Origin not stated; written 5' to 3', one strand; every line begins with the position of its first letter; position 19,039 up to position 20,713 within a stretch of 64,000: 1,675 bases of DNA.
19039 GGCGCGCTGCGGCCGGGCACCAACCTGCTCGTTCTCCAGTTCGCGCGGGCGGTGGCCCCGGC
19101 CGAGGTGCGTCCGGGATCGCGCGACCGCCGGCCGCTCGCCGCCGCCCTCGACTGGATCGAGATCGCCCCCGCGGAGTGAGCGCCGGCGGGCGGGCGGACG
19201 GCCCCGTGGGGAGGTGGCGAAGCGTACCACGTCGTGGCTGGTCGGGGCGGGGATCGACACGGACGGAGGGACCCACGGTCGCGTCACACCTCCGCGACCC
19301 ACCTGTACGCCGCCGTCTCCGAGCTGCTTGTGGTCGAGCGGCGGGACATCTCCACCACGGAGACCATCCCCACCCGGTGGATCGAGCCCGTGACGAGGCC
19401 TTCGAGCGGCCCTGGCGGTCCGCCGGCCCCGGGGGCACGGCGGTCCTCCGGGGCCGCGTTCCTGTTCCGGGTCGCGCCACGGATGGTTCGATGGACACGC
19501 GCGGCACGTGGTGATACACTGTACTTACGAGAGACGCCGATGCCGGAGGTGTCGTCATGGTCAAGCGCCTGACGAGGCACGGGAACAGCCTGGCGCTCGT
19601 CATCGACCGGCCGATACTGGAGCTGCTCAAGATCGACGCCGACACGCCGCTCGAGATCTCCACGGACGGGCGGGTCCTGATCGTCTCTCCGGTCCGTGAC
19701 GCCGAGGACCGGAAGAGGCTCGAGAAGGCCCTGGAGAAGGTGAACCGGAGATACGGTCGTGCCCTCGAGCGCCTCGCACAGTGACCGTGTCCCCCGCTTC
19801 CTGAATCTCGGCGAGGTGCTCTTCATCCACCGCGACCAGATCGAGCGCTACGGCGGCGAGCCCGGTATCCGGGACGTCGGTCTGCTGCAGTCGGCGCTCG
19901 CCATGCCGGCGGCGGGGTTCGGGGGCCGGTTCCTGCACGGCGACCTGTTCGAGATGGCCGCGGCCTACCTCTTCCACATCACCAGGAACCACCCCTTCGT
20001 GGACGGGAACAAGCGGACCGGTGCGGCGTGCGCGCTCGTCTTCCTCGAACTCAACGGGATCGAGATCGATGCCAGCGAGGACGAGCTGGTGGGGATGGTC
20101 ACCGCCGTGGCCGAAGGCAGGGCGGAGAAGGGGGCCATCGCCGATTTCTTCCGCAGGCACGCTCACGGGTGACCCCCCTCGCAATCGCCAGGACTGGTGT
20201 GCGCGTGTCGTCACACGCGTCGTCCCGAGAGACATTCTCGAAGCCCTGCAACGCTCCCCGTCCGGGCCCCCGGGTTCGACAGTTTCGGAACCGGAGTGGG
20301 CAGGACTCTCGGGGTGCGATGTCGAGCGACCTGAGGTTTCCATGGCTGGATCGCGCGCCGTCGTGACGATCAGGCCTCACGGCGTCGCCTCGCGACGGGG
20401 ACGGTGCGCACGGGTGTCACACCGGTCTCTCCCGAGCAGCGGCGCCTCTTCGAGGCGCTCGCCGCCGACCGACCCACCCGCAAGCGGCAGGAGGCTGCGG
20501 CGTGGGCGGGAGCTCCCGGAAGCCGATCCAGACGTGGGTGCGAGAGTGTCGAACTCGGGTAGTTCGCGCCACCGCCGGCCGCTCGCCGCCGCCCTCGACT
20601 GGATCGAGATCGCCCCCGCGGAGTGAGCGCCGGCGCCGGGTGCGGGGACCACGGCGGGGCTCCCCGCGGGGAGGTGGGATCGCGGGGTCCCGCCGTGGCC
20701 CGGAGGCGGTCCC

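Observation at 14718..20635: Two neighbouring islets share one architecture: gene, surrogate 3' end, cargo, displaced native 3' end, with no recombinase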

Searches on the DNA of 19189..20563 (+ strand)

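Call 48: search_dna_similar(query=window:19189-20563:+, collection=plasmids, mode=distant, max_rows=12)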
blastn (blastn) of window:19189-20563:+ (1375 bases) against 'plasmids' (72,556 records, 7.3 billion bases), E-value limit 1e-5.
No match.

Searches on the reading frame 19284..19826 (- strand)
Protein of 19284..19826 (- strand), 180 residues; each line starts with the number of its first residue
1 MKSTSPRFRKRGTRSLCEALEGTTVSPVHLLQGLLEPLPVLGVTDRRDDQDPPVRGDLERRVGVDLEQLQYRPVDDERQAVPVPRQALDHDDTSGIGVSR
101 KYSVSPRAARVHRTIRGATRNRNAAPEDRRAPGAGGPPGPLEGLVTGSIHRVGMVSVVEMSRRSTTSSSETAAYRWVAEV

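Call 9: search_protein_families(library=pfam, proteins=[window:19284-19826:-], max_evalue=1)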
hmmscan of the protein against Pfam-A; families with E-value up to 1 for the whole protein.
window:19284-19826:- (180 aa): 0 families

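Call 80: search_protein_families(library=phrogs, proteins=[window:19284-19826:-], max_evalue=0.1)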
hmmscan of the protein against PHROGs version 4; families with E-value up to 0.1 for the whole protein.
window:19284-19826:- (180 aa): 0 families

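Call 81: search_protein_families(library=ncbifam, proteins=[window:19284-19826:-], max_evalue=0.1)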
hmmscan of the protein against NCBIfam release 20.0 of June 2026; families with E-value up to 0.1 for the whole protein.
window:19284-19826:- (180 aa): 0 families

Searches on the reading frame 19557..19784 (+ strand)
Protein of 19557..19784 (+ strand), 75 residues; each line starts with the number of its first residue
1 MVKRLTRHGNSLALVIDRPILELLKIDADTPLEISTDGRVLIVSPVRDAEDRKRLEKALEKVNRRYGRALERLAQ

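Call 8: search_protein_families(library=pfam, proteins=[window:19557-19784:+], max_evalue=0.01)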
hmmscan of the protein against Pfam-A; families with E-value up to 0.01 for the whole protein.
window:19557-19784:+ (75 aa): 1 family
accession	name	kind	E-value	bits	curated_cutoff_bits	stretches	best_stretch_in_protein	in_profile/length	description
PF04014.23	MazE_antitoxin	-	0.0024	18.2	24.7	1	7-50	3-47/48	Antidote-toxin recognition MazE, bacterial antitoxin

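Call 10: find_encoding_contigs(protein=window:19557-19784:+, flank=10000, max_places=10)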
Protein window:19557-19784:+ (75 aa): 2 contigs read that carry it; 2 places shown.
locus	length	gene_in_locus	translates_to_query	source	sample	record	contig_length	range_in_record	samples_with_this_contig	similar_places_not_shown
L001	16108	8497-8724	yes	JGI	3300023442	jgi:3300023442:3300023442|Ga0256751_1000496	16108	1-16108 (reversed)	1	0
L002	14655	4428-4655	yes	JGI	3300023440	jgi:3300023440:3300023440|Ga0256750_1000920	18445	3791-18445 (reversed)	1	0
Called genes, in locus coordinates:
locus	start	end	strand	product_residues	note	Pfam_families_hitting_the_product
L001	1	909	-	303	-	?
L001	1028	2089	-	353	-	PF01820:Dala_Dala_lig_N, PF02222:ATP-grasp, PF02786:CPSase_L_D2 (weak), PF07478:Dala_Dala_lig_C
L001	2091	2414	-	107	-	PF13453:Zn_ribbon_TFIIB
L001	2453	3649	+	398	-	PF07075:NamZ_N, PF20732:NamZ_C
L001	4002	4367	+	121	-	-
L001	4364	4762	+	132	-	PF06832:BiPBP_C (weak)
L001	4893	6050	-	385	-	PF00266:Aminotran_5, PF01212:Beta_elim_lyase (weak)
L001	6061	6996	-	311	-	-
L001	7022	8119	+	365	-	-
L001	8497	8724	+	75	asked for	-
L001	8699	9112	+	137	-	PF02661:Fic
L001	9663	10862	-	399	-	PF00091:Tubulin, PF12327:FtsZ_C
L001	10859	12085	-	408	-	PF02491:SHS2_FTSA, PF06723:MreB_Mbl, PF14450:FtsA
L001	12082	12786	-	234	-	PF08478:POTRA_1 (weak)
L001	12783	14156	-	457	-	PF01225:Mur_ligase, PF08245:Mur_ligase_M, PF02875:Mur_ligase_C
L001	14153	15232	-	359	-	PF03033:Glyco_transf_28, PF04101:Glyco_tran_28_C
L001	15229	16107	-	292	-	?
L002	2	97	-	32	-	?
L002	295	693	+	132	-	PF06832:BiPBP_C (weak)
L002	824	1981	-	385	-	PF00266:Aminotran_5, PF01212:Beta_elim_lyase (weak)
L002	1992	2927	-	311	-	-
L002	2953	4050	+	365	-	-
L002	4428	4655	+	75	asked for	-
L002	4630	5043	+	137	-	PF02661:Fic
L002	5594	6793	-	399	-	PF00091:Tubulin, PF12327:FtsZ_C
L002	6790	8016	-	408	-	PF02491:SHS2_FTSA, PF06723:MreB_Mbl, PF14450:FtsA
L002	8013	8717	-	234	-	PF08478:POTRA_1 (weak)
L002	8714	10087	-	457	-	PF01225:Mur_ligase, PF08245:Mur_ligase_M, PF02875:Mur_ligase_C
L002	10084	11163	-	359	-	PF03033:Glyco_transf_28, PF04101:Glyco_tran_28_C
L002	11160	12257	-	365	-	PF01098:FTSW_RODA_SPOVE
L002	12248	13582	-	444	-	PF01262:AlaDh_PNT_C (faint), PF21799:MurD-like_N, PF08245:Mur_ligase_M, PF02875:Mur_ligase_C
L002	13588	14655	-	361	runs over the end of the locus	PF10555:MraY_sig1 (weak), PF00953:Glycos_transf_4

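Call 12: find_related_loci(query=L001:4893-6050:-, collection=genome_contigs, flank=10000)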
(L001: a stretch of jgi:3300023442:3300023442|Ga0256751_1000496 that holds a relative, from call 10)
Query L001:4893-6050:- (385 aa) in genome_contigs; peptide patterns used: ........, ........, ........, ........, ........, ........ (x = any residue, [..] = any of these).
600 stretches matched a pattern (row limit reached: there are more); 588 encode a relative of the query (tblastn E <= 1e-3); the best 80 are kept; 80 distinct loci.
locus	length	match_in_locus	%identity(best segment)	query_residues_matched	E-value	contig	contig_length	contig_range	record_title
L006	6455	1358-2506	56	2-384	4e-128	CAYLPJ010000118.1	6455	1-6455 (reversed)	MAG TPA_asm: uncultured Planctomycetaceae bacterium isolate SRP141376_co2_254 genome assembly, contig: NODE_20489_length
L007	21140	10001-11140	52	5-384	1e-125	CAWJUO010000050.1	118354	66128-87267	MAG: uncultured Acidobacteriaceae bacterium isolate MFD09603.bin.2.283 genome assembly, contig: contig_714, whole genome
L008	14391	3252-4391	51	5-384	7e-124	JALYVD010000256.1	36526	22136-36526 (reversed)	MAG: Acidobacteriota bacterium isolate LAG bin34 SD1463-65_k127_1367280, whole genome shotgun sequence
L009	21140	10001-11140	50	5-384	1e-123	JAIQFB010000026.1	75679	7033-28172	MAG: Terriglobia bacterium isolate SRVP_15 SR-VP_26_10_2019_B_40cm_scaffold_396, whole genome shotgun sequence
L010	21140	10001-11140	50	5-384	2e-122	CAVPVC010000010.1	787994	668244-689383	MAG: uncultured Acidobacteriota bacterium isolate MFD00082.bin.1.138 genome assembly, contig: contig_2379, whole genome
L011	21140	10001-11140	51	5-384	9e-122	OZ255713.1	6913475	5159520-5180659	MAG: Bryobacteraceae bacterium isolate a14ff720-e2d1-49ad-b7fa-bed234c1c52d genome assembly, chromosome: 1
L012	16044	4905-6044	50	5-384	6e-122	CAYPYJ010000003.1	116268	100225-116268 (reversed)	MAG TPA_asm: uncultured Terracidiphilus sp. isolate binchicken_co241_49 genome assembly, contig: NODE_148_length_116268_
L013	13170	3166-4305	50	5-384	9e-121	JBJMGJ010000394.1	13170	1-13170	MAG: Bryobacteraceae bacterium isolate H1_18_all_fractions_metab_conc_105_57_8 k255_5690993, whole genome shotgun sequen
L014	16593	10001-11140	49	5-384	2e-120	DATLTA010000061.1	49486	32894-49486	MAG TPA_asm: Candidatus Dormiibacterota bacterium isolate SMAG_U13944 k141_393535, whole genome shotgun sequence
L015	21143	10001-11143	49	5-384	1e-120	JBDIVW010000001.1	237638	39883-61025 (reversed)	MAG: Nitrospiraceae bacterium isolate Bin_25 NODE_35_length_237638_cov_13.288715, whole genome shotgun sequence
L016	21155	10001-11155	52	1-385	3e-120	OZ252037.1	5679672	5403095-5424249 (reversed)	MAG: Flavisolibacter sp. isolate 76ae5774-17f9-4149-863b-b63760e08cf3 genome assembly, chromosome: 1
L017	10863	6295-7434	49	5-384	4e-120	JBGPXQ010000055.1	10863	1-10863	MAG: Terriglobia bacterium isolate OBJ1_062018_090_33 k141_2214585_length_10863_cov_11.4132, whole genome shotgun sequen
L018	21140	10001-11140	49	5-384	6e-120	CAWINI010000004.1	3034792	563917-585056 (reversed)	MAG: uncultured bacterium isolate MFD04944.bin.1.291 genome assembly, contig: contig_53552, whole genome shotgun sequenc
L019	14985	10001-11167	54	5-384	9e-120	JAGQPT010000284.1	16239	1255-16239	MAG: Planctomycetales bacterium isolate HKST-UBA47 k127_1816329, whole genome shotgun sequence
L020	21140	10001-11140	49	5-384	1e-119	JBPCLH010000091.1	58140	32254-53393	MAG: Bryobacteraceae bacterium isolate TH_ant_mag_73 S1Ck127_1278846_flag_0_multi_7.9988_len_58140, whole genome shotgun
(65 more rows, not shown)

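Call 13: find_related_loci(query=L001:7022-8119:+, collection=metagenome_contigs, flank=10000)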
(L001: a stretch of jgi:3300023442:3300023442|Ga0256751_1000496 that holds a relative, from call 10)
Query L001:7022-8119:+ (365 aa) in metagenome_contigs; peptide patterns used: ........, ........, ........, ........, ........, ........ (x = any residue, [..] = any of these).
600 stretches matched a pattern (row limit reached: there are more); 2 encode a relative of the query (tblastn E <= 1e-3); 2 distinct loci.
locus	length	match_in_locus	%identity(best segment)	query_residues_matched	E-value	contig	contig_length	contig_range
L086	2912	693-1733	35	9-365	5e-37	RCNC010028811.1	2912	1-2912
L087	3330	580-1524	34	9-333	7e-33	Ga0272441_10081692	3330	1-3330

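Call 14: find_homologous_proteins(query=L001:4893-6050:-, max_evalue=1e-60)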
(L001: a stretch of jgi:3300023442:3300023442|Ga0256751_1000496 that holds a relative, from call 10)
Query L001:4893-6050:- (385 aa): 7940 proteins with E <= 1e-60 among 8000 candidates; the best 120 are listed.
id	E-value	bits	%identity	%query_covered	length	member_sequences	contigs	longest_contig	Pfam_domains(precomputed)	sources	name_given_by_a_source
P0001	5.9e-236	800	100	100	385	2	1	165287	PF00266.26,PF01212.28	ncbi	-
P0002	3.5e-153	528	68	99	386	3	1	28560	PF00266.26,PF01212.28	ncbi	-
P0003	6.9e-153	527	68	100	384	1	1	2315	PF00266.26,PF01212.28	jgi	jgi:cysteine desulfurase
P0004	9.5e-153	527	68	100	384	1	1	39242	PF00266.26,PF01212.28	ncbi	-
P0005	1.3e-152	526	67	99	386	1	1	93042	PF00266.26,PF01212.28,PF01041.24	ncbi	-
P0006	1.5e-152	526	68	100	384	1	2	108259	PF00266.26,PF01212.28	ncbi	-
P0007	1.6e-152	526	68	100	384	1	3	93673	PF00266.26,PF01212.28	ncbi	-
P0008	2.5e-152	525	67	100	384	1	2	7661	PF00266.26,PF01212.28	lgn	-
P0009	3.3e-151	522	69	99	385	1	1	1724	PF00266.26,PF01212.28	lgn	-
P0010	6.4e-148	511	64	100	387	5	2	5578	PF00266.26,PF01212.28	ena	-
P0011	6.4e-146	504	65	100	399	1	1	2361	PF00266.26,PF01212.28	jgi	jgi:cysteine desulfurase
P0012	2.8e-145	502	64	100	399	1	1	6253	PF00266.26,PF01212.28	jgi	jgi:cysteine desulfurase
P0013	4.3e-145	502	63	97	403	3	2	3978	PF00266.26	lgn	-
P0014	4.9e-145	501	64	100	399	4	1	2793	PF00266.26,PF01212.28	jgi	jgi:cysteine desulfurase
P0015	6.6e-145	501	69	98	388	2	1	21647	PF00266.26,PF01212.28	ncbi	-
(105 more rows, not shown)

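Call 15: find_encoding_contigs(protein=P0001, flank=10000, max_places=6)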
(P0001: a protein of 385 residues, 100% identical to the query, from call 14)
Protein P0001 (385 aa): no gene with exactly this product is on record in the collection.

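Call 16: find_encoding_contigs(protein=P0006, flank=10000, max_places=4)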
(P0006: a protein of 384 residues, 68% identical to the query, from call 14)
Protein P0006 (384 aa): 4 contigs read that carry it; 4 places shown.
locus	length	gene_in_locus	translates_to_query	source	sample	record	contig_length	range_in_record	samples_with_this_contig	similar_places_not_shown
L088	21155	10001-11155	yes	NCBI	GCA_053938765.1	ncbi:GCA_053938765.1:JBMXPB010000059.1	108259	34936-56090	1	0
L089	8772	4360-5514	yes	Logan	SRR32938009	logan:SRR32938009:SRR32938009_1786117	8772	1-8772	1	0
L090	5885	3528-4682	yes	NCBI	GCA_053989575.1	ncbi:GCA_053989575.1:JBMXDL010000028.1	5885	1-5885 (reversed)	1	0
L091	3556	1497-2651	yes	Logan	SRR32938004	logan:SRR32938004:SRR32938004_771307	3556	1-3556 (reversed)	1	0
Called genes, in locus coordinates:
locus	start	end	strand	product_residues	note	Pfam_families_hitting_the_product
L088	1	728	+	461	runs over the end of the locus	PF08245:Mur_ligase_M, PF02875:Mur_ligase_C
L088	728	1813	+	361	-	PF10555:MraY_sig1 (weak), PF00953:Glycos_transf_4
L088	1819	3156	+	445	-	PF21799:MurD-like_N, PF08245:Mur_ligase_M, PF02875:Mur_ligase_C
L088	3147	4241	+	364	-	PF01098:FTSW_RODA_SPOVE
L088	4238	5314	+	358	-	PF03033:Glyco_transf_28, PF04101:Glyco_tran_28_C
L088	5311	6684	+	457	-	PF01225:Mur_ligase, PF08245:Mur_ligase_M, PF02875:Mur_ligase_C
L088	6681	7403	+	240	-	-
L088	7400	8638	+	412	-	PF02491:SHS2_FTSA, PF06723:MreB_Mbl (weak), PF14450:FtsA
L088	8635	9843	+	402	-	PF00091:Tubulin, PF12327:FtsZ_C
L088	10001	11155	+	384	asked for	PF00266:Aminotran_5, PF01212:Beta_elim_lyase (weak)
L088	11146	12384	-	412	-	PF07075:NamZ_N, PF20732:NamZ_C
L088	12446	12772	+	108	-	PF13453:Zn_ribbon_TFIIB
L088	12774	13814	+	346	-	PF01820:Dala_Dala_lig_N, PF02786:CPSase_L_D2 (weak), PF02222:ATP-grasp, PF07478:Dala_Dala_lig_C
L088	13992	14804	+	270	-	PF00390:malic, PF03949:Malic_M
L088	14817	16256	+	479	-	PF03949:Malic_M, PF01515:PTA_PTB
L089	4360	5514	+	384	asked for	PF00266:Aminotran_5, PF01212:Beta_elim_lyase (weak)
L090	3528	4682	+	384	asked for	PF00266:Aminotran_5, PF01212:Beta_elim_lyase (weak)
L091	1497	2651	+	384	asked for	PF00266:Aminotran_5, PF01212:Beta_elim_lyase (weak)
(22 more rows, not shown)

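Call 17: find_encoding_contigs(protein=P0005, flank=10000, max_places=4)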
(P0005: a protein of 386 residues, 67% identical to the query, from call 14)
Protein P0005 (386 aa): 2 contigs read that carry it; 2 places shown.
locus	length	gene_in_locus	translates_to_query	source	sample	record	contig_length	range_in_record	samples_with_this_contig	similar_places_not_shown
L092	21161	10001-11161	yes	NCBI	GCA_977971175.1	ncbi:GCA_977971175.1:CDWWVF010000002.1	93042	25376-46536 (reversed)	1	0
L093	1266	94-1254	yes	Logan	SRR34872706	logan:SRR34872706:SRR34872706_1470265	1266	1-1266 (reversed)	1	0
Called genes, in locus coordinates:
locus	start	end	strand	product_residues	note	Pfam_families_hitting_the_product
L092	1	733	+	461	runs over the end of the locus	PF01225:Mur_ligase (weak), PF08245:Mur_ligase_M, PF02875:Mur_ligase_C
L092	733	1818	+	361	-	PF10555:MraY_sig1 (weak), PF00953:Glycos_transf_4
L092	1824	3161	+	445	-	PF21799:MurD-like_N, PF08245:Mur_ligase_M, PF02875:Mur_ligase_C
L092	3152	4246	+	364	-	PF01098:FTSW_RODA_SPOVE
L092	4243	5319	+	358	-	PF03033:Glyco_transf_28, PF04101:Glyco_tran_28_C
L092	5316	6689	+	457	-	PF01225:Mur_ligase, PF08245:Mur_ligase_M, PF02875:Mur_ligase_C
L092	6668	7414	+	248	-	-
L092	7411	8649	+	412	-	PF02491:SHS2_FTSA, PF06723:MreB_Mbl (weak), PF14450:FtsA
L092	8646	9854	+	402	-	PF00091:Tubulin, PF12327:FtsZ_C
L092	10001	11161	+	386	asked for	PF00266:Aminotran_5, PF01041:DegT_DnrJ_EryC1 (faint), PF01212:Beta_elim_lyase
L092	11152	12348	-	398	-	PF07075:NamZ_N, PF20732:NamZ_C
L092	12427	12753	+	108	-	PF13453:Zn_ribbon_TFIIB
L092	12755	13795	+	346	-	PF01820:Dala_Dala_lig_N, PF02222:ATP-grasp, PF07478:Dala_Dala_lig_C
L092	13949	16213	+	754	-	PF00390:malic, PF03949:Malic_M, PF01515:PTA_PTB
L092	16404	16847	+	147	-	PF00571:CBS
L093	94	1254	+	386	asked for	PF00266:Aminotran_5, PF01041:DegT_DnrJ_EryC1 (faint), PF01212:Beta_elim_lyase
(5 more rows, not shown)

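Call 20: find_encoding_contigs(protein=P0002, flank=10000, max_places=3)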
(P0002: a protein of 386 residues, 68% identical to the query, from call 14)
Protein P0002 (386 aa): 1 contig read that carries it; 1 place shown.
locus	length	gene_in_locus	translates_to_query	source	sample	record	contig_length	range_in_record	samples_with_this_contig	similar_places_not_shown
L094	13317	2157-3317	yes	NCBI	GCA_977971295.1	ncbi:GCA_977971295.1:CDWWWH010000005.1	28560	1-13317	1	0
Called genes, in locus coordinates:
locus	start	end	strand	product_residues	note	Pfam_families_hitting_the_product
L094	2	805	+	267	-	?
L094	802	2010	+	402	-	PF00091:Tubulin, PF12327:FtsZ_C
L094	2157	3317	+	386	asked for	PF00266:Aminotran_5, PF01212:Beta_elim_lyase (weak)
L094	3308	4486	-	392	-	PF07075:NamZ_N, PF20732:NamZ_C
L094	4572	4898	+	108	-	PF13453:Zn_ribbon_TFIIB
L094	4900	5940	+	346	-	PF01820:Dala_Dala_lig_N, PF02222:ATP-grasp, PF07478:Dala_Dala_lig_C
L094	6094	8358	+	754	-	PF00390:malic, PF03949:Malic_M, PF01515:PTA_PTB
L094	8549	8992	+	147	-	PF00571:CBS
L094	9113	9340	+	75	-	-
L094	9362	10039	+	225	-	PF03783:CsgG, PF16538:FlgT_C (weak)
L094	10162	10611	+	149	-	-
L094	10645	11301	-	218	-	PF01227:GTP_cyclohydroI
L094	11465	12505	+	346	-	PF01073:3Beta_HSD, PF01370:Epimerase, PF02719:Polysacc_synt_2, PF04321:RmlD_sub_bind, PF07993:NAD_binding_4 (weak), PF16363:GDP_Man_Dehyd, PF13460:NAD_binding_10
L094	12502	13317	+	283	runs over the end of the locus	PF01370:Epimerase, PF04321:RmlD_sub_bind, PF16363:GDP_Man_Dehyd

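Call 21: find_encoding_contigs(protein=P0015, flank=10000, max_places=3)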
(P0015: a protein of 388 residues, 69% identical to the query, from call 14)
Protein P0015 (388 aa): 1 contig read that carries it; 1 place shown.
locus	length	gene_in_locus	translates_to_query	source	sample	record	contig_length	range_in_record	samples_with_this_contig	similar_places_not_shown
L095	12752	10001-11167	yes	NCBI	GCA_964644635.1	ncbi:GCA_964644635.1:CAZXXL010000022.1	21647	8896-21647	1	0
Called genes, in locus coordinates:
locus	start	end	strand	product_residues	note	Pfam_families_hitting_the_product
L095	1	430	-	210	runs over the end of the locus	PF07638:Sigma70_ECF, PF04542:Sigma70_r2, PF08281:Sigma70_r4_2, PF04545:Sigma70_r4 (weak), PF22233:PhyR_sigma-like (weak)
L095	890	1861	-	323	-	PF01336:tRNA_anti-codon, PF01966:HD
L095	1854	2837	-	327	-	PF13623:SurA_N_2 (weak), PF13624:SurA_N_3, PF09312:SurA_N, PF13145:Rotamase_2, PF00639:Rotamase (weak)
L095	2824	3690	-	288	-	PF13145:Rotamase_2, PF13616:Rotamase_3, PF00639:Rotamase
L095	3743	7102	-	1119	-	PF17757:UvrB_inter, PF02559:CarD_TRCF_RID, PF00270:DEAD, PF04851:ResIII, PF00271:Helicase_C, PF03461:TRCF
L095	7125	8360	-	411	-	PF00926:DHBP_synthase, PF00925:GTP_cyclohydro2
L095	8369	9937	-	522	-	PF20094:GWxTD_dom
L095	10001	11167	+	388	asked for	PF00266:Aminotran_5, PF01212:Beta_elim_lyase (weak)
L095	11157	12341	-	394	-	PF07075:NamZ_N, PF20732:NamZ_C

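Call 35: list_cluster_members(proteins=[P0001, P0006, P0005, P0002, P0015, P0121, P0122])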
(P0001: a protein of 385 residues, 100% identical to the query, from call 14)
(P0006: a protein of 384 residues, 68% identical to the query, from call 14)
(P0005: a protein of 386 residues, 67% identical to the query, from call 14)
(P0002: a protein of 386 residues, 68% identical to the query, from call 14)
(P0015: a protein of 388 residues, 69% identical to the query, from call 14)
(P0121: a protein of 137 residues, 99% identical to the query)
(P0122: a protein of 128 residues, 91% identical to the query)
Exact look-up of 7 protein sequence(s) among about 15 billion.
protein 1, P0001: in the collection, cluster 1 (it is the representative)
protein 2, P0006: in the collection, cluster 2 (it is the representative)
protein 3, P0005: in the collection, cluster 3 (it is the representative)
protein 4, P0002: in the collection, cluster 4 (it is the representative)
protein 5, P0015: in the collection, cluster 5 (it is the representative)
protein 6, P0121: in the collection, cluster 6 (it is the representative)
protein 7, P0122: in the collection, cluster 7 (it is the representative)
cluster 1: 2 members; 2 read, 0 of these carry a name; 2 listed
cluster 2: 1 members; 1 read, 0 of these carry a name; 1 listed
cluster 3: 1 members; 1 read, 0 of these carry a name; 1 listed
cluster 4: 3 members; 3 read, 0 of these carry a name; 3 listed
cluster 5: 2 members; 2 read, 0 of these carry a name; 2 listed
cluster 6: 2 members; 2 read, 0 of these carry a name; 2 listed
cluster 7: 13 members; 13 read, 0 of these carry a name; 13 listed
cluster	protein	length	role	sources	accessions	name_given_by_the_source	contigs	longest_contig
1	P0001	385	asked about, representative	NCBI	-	-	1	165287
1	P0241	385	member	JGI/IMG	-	-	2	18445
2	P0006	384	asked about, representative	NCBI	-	-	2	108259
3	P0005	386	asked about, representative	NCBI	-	-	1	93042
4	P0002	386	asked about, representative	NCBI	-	-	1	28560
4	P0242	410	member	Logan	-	-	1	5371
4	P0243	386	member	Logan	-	-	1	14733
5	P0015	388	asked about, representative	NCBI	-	-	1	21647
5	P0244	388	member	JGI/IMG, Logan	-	-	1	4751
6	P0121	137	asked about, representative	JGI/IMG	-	-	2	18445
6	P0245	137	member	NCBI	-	-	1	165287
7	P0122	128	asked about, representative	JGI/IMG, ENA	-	-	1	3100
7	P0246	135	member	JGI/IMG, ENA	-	-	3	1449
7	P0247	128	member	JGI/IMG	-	-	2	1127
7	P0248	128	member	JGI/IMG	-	-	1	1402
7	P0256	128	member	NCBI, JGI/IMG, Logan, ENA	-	-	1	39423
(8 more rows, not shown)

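Call 59: find_encoding_contigs(protein=P0256, flank=5000, max_places=10)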
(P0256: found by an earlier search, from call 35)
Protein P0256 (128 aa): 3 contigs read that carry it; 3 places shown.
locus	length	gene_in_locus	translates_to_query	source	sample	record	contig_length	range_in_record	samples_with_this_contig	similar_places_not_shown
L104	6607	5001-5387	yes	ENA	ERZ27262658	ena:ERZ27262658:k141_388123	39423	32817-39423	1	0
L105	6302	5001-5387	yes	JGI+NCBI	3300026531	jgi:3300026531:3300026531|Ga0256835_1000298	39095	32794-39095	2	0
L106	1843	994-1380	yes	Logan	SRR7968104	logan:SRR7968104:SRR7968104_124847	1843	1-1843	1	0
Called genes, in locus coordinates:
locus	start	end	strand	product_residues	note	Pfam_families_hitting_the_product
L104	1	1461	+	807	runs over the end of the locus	PF02737:3HCDH_N, PF00725:3HCDH, PF00378:ECH_1, PF16113:ECH_2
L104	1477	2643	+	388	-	PF00108:Thiolase_N, PF00109:ketoacyl-synt (weak), PF02803:Thiolase_C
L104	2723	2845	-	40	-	-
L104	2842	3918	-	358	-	PF01594:AI-2E_transport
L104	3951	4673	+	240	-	-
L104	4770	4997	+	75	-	-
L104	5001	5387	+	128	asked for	PF02661:Fic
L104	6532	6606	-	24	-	?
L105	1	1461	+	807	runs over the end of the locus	PF02737:3HCDH_N, PF00725:3HCDH, PF00378:ECH_1, PF16113:ECH_2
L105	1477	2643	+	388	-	PF00108:Thiolase_N, PF00109:ketoacyl-synt (weak), PF02803:Thiolase_C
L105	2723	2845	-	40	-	-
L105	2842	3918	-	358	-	PF01594:AI-2E_transport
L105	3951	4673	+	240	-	-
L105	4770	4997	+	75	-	-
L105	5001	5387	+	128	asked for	PF02661:Fic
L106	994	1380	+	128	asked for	PF02661:Fic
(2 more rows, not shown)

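Call 81: search_protein_families(library=ncbifam, proteins=[window:19557-19784:+], max_evalue=0.1)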
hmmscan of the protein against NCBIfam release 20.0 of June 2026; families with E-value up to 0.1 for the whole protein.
window:19557-19784:+ (75 aa): 2 families
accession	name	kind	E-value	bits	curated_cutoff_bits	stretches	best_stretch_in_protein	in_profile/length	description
TIGR02609.1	doc_partner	hypoth_equivalog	1.7e-05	25.1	55.9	1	4-75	2-74/74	putative addiction module antidote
NF052488.1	TAtMazEAgrob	equivalog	0.0037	17.4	130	1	3-60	5-62/87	type II toxin-antitoxin system antitoxin MazE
